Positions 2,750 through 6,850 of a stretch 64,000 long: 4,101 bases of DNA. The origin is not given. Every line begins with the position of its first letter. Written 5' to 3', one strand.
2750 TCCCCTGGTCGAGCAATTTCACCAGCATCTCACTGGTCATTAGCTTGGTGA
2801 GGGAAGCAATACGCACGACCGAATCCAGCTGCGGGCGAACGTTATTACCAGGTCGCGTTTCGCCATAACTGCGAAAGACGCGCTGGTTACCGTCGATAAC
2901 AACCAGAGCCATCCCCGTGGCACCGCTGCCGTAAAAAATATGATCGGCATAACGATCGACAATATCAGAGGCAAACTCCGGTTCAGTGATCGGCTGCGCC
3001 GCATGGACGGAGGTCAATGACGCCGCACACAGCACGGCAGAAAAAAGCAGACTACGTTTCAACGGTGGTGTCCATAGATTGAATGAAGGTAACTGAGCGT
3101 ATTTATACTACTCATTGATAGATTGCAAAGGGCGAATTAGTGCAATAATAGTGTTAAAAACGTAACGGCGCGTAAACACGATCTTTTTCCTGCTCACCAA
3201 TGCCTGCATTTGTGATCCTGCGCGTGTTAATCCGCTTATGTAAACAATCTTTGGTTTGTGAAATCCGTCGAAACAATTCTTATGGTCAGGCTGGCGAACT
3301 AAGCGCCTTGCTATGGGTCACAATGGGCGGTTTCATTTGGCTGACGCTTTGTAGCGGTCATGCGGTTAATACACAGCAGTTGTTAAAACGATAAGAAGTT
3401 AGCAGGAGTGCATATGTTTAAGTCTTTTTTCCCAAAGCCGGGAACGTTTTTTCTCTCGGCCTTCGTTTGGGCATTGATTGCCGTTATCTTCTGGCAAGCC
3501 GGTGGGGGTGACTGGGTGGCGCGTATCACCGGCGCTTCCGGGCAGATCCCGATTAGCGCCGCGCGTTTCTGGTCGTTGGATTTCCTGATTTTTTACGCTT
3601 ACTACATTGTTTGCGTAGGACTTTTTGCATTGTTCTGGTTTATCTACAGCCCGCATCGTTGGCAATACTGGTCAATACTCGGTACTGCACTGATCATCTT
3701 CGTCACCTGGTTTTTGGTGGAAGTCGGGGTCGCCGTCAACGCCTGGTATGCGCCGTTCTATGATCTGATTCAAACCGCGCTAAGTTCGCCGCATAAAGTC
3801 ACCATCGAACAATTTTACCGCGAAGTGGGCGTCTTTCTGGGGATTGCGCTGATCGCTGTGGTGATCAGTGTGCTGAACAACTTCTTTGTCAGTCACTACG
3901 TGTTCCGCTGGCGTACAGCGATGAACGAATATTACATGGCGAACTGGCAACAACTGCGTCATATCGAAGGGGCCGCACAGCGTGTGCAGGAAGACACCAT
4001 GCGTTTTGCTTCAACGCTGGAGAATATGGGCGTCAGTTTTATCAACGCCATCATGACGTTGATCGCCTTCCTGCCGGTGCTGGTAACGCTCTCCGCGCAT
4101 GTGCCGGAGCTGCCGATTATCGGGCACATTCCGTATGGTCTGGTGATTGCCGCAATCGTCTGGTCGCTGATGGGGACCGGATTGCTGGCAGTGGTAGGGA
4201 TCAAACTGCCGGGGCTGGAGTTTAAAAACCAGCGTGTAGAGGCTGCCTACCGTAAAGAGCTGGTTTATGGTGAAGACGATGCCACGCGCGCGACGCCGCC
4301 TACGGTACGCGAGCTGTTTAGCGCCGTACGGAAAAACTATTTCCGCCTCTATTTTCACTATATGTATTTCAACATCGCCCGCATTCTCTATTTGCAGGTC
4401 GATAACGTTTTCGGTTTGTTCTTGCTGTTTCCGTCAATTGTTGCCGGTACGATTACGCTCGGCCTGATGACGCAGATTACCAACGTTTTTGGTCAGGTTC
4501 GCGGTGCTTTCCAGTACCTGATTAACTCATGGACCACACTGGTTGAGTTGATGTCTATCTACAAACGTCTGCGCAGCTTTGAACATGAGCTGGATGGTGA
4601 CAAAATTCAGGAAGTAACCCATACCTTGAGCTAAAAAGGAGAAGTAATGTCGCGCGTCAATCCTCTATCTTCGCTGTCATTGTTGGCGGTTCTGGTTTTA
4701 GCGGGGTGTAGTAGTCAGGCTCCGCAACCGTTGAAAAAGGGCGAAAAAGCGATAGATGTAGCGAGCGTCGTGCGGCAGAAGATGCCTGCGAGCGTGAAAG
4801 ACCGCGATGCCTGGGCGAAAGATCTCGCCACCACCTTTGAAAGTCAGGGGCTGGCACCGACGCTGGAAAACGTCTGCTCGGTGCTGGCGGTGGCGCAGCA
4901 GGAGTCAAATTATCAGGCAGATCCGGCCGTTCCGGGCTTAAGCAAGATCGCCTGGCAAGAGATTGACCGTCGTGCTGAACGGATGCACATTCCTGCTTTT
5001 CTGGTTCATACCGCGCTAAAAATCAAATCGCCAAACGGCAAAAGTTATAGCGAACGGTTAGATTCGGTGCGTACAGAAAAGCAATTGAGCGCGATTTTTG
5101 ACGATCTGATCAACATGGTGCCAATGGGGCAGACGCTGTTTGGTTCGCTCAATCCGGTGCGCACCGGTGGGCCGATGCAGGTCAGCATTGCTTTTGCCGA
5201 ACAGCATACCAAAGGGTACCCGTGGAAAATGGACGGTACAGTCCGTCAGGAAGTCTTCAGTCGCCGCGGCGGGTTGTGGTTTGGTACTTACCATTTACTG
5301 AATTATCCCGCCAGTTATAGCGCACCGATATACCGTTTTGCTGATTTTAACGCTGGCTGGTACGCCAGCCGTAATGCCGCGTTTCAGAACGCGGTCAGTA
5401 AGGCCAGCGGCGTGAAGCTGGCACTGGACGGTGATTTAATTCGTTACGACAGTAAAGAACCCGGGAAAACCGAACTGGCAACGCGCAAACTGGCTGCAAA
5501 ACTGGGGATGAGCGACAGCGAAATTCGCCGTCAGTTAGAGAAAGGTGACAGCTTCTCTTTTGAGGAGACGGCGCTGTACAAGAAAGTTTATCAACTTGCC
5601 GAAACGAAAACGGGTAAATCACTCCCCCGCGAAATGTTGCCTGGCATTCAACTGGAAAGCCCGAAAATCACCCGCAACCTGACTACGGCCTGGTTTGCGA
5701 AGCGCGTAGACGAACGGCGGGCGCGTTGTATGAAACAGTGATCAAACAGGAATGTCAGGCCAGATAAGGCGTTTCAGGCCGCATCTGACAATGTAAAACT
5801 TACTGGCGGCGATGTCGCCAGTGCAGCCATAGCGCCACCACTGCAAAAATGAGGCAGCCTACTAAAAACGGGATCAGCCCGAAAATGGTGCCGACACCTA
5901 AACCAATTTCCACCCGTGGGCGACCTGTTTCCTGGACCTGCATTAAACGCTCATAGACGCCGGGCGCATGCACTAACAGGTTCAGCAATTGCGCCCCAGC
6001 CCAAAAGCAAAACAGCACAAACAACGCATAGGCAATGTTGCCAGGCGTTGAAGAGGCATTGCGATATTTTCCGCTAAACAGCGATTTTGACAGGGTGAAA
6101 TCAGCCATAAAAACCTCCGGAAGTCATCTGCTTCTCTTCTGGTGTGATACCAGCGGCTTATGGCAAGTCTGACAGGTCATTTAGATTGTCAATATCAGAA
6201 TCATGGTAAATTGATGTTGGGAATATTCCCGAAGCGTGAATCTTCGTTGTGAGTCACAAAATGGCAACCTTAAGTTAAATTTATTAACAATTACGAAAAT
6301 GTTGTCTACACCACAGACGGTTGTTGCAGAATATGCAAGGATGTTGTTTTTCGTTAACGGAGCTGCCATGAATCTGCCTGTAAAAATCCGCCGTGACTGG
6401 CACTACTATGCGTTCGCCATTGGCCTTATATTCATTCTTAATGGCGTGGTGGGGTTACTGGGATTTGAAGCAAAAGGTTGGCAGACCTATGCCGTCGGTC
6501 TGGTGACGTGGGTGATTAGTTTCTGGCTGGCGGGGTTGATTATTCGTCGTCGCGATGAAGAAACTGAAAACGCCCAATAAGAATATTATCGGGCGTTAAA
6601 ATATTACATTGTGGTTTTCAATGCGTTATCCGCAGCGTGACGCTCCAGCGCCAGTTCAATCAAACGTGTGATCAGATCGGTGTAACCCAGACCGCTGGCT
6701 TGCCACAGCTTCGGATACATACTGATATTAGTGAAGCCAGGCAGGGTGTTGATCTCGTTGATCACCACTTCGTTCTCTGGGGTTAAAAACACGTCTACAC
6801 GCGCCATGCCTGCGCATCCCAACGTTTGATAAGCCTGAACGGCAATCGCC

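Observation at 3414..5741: sbmA-yaiW arranged as a two-gene operon (peptide importer plus lipoprotein)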

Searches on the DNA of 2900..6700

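Call 24: search_rna_families(source=window, start=2900, end=6700, threshold=evalue, max_evalue=1)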
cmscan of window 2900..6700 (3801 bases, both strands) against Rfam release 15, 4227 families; matches with E-value up to 1: 1.
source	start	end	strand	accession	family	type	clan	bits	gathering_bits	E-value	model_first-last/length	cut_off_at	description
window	5758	5824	+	RF02564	naRNA4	Gene; sRNA;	-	30.3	59.5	0.011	1-77/77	no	Nucleoid-associated noncoding RNA 4 (CssrE)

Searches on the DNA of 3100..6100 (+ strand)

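Call 3: search_dna_similar(query=window:3100-6100:+, collection=ecoli_genomes, mode=near, max_rows=8)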
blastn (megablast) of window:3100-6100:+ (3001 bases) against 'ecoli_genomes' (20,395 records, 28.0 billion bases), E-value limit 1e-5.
Records with a match: 5448; places in all: 5450; records where one place covers at least 80% of the query: 5423.
Genomes with a match: 5421 of 5426; with a place that covers at least 80% of the query: 5421. Places per genome that has any: lowest 1, median 1, highest 2. On chromosomes: 5422 places; on plasmids: 28.
Best place of each record, by identity: >=99% 888; 95-99% 4560.
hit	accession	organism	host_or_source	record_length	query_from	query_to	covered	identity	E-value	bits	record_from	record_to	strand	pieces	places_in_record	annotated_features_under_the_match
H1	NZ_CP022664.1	Escherichia coli strain FORC 064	cucumber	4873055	1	3001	100%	100.0%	0e+0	5542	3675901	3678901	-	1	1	sbmA: peptide antibiotic transporter SbmA | yaiW: surface-exposed outer membrane lipoprotein YaiW | yaiY: YaiY family protein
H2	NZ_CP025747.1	Escherichia coli strain ML35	missing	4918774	1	3001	100%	100.0%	0e+0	5542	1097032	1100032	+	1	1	sbmA: peptide antibiotic transporter SbmA | yaiW: surface-exposed outer membrane lipoprotein YaiW | yaiY: YaiY family protein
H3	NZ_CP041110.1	Escherichia coli strain ECCTRSRTH03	Swine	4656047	1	3001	100%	100.0%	0e+0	5542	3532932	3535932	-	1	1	sbmA: peptide antibiotic transporter SbmA | yaiW: surface-exposed outer membrane lipoprotein YaiW | yaiY: YaiY family protein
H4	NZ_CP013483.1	Escherichia coli strain Y5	Homo sapiens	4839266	1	3001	100%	100.0%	0e+0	5542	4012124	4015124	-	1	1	sbmA: peptide antibiotic transporter SbmA | yaiW: surface-exposed outer membrane lipoprotein YaiW | yaiY: YaiY family protein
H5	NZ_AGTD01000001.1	Escherichia coli UMNF18 strain UMNF18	porcine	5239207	1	3001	100%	100.0%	0e+0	5542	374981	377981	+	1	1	sbmA: peptide antibiotic transporter SbmA | yaiW: surface-exposed outer membrane lipoprotein YaiW | yaiY: YaiY family protein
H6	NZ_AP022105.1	Escherichia coli strain WP5-S17-ESBL-10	-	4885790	1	3001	100%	100.0%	0e+0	5542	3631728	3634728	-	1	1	sbmA: peptide antibiotic transporter SbmA | yaiW: surface-exposed outer membrane lipoprotein YaiW | yaiY: YaiY family protein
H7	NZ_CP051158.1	Escherichia coli strain 17MR471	missing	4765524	1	3001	100%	100.0%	0e+0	5542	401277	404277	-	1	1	sbmA: peptide antibiotic transporter SbmA | yaiW: surface-exposed outer membrane lipoprotein YaiW | yaiY: YaiY family protein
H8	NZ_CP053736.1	Escherichia coli strain CP8-3_Sichuan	pig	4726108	1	3001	100%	100.0%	0e+0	5542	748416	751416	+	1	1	sbmA: peptide antibiotic transporter SbmA | yaiW: surface-exposed outer membrane lipoprotein YaiW | yaiY: YaiY family protein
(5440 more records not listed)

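Call 21: get_annotated_region(hit=H2, flank=4000)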
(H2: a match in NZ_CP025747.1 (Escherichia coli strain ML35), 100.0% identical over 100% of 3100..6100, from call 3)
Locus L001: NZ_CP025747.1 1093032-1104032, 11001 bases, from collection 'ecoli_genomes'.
description: Escherichia coli strain ML35 chromosome, complete genome
organism: Escherichia coli strain ML35 (NCBI taxid 562)
replicon: chromosome; assembly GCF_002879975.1
host: -; source: missing; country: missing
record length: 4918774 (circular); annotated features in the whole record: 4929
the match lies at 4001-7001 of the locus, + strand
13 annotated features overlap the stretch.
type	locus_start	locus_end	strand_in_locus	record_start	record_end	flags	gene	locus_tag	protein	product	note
CDS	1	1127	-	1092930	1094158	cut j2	-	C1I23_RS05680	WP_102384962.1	IS3 family transposase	programmed frameshift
CDS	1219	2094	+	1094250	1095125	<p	ehaB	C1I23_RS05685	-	autotransporter adhesin EhaB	incomplete; partial in the middle of a contig; missing N-terminus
CDS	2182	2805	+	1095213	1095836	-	iprA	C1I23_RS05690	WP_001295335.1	hydrogen peroxide resistance inhibitor IprA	-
CDS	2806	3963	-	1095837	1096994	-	ampH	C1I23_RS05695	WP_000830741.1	D-alanyl-D-alanine-carboxypeptidase/endopeptidase AmpH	-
CDS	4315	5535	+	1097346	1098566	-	sbmA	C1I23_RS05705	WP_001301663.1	peptide antibiotic transporter SbmA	-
CDS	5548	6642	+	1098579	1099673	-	yaiW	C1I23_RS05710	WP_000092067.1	surface-exposed outer membrane lipoprotein YaiW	-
CDS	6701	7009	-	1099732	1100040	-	yaiY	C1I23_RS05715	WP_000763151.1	YaiY family protein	-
CDS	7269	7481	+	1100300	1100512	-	yaiZ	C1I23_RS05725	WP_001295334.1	DUF2754 domain-containing protein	-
CDS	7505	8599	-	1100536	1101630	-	ddlA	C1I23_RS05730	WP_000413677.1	D-alanine--D-alanine ligase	-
CDS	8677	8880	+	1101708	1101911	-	-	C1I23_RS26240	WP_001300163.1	hypothetical protein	-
CDS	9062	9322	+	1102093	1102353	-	iraP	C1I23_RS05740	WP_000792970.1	anti-adapter protein IraP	-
CDS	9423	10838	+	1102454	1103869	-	phoA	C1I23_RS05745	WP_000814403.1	alkaline phosphatase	-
CDS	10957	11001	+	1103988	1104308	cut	psiF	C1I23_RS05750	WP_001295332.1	phosphate starvation-inducible protein PsiF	-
